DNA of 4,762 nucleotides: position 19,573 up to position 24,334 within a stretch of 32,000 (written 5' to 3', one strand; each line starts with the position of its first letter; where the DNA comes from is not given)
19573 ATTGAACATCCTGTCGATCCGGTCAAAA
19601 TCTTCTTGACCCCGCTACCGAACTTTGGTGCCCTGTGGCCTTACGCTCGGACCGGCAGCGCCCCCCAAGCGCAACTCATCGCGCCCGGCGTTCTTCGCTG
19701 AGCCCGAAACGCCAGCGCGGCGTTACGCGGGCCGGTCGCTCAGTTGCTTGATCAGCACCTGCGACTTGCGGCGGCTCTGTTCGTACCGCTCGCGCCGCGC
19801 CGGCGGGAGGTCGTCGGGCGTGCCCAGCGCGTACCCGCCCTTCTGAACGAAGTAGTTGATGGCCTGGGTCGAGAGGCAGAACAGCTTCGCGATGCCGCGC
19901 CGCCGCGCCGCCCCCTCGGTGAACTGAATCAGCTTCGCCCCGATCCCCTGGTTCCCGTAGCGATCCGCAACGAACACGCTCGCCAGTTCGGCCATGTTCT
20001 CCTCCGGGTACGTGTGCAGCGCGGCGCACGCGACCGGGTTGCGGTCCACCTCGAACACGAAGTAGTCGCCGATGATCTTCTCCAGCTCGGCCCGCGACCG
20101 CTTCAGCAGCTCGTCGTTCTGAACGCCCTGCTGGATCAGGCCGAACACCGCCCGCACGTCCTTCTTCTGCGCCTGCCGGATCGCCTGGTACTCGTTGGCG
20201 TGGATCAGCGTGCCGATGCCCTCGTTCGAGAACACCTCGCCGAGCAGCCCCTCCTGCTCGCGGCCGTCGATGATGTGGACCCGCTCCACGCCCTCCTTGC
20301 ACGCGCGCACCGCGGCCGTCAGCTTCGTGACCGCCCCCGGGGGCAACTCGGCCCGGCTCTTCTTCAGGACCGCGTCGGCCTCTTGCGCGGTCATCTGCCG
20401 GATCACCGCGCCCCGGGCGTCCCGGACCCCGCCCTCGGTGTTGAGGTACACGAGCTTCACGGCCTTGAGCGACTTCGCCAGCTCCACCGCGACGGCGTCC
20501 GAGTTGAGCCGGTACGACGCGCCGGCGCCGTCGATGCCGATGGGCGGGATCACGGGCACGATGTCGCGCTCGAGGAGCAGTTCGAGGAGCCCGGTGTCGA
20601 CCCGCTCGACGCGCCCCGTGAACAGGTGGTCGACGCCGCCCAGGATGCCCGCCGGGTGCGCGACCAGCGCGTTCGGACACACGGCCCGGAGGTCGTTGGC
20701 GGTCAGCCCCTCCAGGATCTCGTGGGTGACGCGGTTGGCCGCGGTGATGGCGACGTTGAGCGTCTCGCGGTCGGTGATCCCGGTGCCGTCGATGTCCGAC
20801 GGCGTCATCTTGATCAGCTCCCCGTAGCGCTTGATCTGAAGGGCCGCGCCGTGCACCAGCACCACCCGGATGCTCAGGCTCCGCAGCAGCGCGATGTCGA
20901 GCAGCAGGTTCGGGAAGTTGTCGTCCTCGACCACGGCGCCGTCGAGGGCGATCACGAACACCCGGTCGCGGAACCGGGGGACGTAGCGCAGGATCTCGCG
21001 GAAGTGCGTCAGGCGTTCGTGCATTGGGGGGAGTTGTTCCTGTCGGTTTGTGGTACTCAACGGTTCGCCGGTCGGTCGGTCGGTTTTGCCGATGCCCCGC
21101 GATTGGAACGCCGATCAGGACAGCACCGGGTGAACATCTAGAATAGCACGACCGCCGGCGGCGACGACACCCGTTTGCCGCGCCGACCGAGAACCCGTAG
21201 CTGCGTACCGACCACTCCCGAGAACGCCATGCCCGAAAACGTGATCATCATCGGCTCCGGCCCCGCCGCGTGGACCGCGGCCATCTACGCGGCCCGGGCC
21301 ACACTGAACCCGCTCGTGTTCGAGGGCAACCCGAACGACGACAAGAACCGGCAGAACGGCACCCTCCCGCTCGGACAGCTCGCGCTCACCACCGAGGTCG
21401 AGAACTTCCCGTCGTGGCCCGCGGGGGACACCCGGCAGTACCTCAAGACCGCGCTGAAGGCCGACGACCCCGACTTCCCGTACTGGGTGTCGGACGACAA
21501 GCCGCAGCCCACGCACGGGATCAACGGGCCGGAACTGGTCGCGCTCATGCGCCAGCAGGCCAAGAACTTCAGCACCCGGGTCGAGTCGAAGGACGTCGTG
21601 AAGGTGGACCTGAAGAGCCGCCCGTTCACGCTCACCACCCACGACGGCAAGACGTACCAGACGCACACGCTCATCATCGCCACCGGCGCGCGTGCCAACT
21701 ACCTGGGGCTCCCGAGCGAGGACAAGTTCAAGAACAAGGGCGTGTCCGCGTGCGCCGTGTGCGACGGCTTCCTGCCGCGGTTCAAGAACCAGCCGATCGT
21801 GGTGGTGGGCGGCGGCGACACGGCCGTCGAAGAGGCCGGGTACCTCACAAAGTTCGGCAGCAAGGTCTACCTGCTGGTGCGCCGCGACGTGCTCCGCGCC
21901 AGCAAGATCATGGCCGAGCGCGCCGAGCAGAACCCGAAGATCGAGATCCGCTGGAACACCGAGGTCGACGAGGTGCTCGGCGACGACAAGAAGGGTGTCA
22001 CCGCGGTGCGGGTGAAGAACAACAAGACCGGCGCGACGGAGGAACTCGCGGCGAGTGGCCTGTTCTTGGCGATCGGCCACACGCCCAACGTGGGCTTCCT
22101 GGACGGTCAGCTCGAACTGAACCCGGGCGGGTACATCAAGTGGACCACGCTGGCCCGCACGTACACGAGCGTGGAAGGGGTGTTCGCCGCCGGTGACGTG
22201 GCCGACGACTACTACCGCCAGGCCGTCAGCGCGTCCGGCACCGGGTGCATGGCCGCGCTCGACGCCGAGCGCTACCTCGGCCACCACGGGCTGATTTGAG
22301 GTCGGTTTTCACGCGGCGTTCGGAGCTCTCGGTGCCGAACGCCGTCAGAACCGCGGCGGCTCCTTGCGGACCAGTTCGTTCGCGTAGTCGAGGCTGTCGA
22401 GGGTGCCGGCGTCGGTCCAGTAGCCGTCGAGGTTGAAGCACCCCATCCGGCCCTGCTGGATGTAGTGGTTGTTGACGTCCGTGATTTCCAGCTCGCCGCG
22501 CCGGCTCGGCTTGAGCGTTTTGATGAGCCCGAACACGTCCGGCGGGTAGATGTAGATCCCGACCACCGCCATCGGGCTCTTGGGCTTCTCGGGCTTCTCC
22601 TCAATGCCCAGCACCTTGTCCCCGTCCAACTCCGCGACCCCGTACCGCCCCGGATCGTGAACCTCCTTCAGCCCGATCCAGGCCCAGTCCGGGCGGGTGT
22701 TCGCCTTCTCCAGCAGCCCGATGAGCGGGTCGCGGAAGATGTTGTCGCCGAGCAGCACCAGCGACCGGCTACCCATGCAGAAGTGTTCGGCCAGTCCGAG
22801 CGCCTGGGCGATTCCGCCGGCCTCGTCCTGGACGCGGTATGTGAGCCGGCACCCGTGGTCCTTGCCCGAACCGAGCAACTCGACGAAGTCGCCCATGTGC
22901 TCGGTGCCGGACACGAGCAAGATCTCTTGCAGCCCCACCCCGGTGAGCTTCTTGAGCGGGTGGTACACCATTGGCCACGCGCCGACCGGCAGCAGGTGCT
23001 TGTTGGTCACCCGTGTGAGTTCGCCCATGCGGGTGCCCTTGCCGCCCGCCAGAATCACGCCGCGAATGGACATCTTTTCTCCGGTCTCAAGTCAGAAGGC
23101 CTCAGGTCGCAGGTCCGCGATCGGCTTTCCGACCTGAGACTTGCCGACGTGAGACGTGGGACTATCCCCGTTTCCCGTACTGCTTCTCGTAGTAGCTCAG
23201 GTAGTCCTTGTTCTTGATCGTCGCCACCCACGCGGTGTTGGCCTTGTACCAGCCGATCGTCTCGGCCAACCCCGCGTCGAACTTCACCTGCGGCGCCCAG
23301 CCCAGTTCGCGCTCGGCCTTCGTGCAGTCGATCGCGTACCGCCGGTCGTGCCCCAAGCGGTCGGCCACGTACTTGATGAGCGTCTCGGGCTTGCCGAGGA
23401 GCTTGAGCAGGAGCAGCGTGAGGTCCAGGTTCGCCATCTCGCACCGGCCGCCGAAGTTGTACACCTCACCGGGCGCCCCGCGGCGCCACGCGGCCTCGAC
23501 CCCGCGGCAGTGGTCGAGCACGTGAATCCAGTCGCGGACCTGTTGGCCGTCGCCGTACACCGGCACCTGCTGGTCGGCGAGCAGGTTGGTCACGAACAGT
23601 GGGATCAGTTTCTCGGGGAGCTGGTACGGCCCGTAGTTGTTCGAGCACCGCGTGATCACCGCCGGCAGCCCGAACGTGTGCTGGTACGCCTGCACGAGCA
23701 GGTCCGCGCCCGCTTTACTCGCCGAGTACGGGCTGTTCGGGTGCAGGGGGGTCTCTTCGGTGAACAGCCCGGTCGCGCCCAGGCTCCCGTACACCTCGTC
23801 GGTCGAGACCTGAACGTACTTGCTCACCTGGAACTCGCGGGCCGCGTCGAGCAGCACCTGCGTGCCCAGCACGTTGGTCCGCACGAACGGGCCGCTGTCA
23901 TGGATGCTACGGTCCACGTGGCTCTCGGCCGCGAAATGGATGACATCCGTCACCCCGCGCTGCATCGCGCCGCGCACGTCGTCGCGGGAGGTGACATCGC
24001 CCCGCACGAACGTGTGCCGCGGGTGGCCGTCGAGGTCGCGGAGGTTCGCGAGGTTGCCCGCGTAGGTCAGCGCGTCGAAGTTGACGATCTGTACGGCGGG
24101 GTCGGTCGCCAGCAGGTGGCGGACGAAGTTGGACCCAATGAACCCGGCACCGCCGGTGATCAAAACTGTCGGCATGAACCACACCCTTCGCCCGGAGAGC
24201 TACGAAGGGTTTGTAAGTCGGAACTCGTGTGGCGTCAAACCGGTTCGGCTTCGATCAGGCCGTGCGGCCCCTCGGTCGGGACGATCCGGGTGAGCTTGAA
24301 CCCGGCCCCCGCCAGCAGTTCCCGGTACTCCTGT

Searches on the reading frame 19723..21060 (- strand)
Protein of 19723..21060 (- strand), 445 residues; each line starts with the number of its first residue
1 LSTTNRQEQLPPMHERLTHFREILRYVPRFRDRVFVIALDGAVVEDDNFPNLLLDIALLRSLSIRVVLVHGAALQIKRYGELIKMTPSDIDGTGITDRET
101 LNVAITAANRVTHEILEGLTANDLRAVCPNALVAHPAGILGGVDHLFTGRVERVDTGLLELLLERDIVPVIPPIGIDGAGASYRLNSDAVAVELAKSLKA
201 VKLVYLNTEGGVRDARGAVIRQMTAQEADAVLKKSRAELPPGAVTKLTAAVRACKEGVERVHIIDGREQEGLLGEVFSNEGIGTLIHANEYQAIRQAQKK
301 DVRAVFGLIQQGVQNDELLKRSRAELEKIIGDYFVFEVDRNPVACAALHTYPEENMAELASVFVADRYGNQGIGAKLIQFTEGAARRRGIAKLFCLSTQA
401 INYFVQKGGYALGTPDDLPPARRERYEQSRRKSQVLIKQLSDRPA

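Call 11: search_protein_families(library=pfam, proteins=[window:19723-21060:-], max_evalue=0.001)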
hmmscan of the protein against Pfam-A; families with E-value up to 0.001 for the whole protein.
window:19723-21060:- (445 aa): 3 families
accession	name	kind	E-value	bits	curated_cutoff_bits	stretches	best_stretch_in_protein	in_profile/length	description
PF00696.33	AA_kinase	-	8.2e-29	101.4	24.9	1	34-265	2-234/234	Amino acid kinase family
PF00583.31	Acetyltransf_1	-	3e-10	40.8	20.7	1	331-404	33-111/116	Acetyltransferase (GNAT) family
PF13508.13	Acetyltransf_7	-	4.6e-09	37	27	1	332-410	4-82/84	Acetyltransferase (GNAT) domain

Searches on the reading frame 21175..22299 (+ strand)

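Call 84: search_protein_families(library=pfam, proteins=[window:21175-22299:+], max_evalue=0.001)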
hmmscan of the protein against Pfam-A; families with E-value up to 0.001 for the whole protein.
window:21175-22299:+ (374 aa): 8 families
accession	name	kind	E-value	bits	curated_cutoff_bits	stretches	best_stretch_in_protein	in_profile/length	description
PF07992.20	Pyr_redox_2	-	3.3e-53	181.4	26.1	1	22-357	2-291/291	Pyridine nucleotide-disulphide oxidoreductase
PF13738.12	Pyr_redox_3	-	1.1e-21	77.9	30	1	76-340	34-305/305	Pyridine nucleotide-disulphide oxidoreductase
PF00070.33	Pyr_redox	-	6.5e-21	75.1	22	1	208-282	2-81/82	Pyridine nucleotide-disulphide oxidoreductase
PF00890.30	FAD_binding_2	-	7.2e-07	29.2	20.4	0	23-53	2-32/414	FAD binding domain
PF13434.12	Lys_Orn_oxgnase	-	2.9e-06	27.1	21.3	0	257-306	111-161/339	L-lysine 6-monooxygenase/L-ornithine 5-monooxygenase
PF03486.20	HI0933_like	-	5.8e-06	26.4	50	0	22-53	2-33/244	HI0933-like protein Rossmann domain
PF01266.30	DAO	-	0.00027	21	27.9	0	112-177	141-208/353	FAD dependent oxidoreductase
PF01134.28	GIDA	-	0.00027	20.6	22.1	0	22-49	1-28/391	Glucose inhibited division protein A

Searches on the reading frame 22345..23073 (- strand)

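Call 84: search_protein_families(library=pfam, proteins=[window:22345-23073:-], max_evalue=0.001)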
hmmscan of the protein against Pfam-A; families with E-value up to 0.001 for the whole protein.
window:22345-23073:- (242 aa): 2 families
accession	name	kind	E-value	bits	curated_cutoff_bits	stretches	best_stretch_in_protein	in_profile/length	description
PF00483.29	NTP_transferase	-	2.3e-51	175.2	21.2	1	5-236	2-243/245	Nucleotidyl transferase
PF12804.13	NTP_transf_3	-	2.5e-12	47.7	27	1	5-129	1-116/160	MobA-like NTP transferase domain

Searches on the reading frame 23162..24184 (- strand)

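Call 84: search_protein_families(library=pfam, proteins=[window:23162-24184:-], max_evalue=0.001)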
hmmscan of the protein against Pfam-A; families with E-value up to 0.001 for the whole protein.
window:23162-24184:- (340 aa): 8 families
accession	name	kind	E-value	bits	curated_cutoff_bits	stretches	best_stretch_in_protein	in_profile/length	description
PF16363.11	GDP_Man_Dehyd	-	8e-83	279.1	27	1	8-309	1-332/332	GDP-mannose 4,6 dehydratase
PF01370.27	Epimerase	-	6.5e-65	219.3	20.9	1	7-245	1-240/240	NAD dependent epimerase/dehydratase family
PF01073.25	3Beta_HSD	-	1.1e-19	71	22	1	8-222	1-218/280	3-beta hydroxysteroid dehydrogenase/isomerase family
PF02719.21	Polysacc_synt_2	-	2.2e-19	70.2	20.2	1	7-257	1-243/293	Polysaccharide biosynthesis protein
PF07993.18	NAD_binding_4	-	9.1e-15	54.9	20.1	1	9-182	1-206/258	Male sterility protein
PF04321.23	RmlD_sub_bind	-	2.3e-10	40.5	27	1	6-187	2-155/287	RmlD substrate binding domain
PF13460.12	NAD_binding_10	-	6e-09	36.5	27.2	1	11-165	1-132/184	NAD(P)H-binding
PF00106.31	adh_short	-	1.2e-06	28.6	26.6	1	6-76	2-70/195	short chain dehydrogenase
